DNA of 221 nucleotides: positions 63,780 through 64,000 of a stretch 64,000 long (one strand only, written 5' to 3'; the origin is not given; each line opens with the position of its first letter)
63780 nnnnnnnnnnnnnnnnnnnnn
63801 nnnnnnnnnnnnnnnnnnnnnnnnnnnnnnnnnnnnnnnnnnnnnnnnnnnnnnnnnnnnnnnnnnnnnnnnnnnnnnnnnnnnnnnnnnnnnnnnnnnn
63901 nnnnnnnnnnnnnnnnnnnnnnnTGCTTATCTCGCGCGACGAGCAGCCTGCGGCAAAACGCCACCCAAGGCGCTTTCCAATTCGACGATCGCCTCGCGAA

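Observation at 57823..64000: Zorya type I-like anti-phage locus (zorB-zorC-zorD) on a low-GC island, cut by the window edge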

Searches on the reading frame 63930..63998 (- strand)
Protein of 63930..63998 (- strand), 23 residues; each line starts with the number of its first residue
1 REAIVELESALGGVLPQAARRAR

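Call 42: search_protein_families(library=padloc, proteins=[window:63930-63998:-], max_evalue=0.01)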
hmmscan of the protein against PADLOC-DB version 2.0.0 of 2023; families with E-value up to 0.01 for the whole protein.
seq(23 aa): 0 families
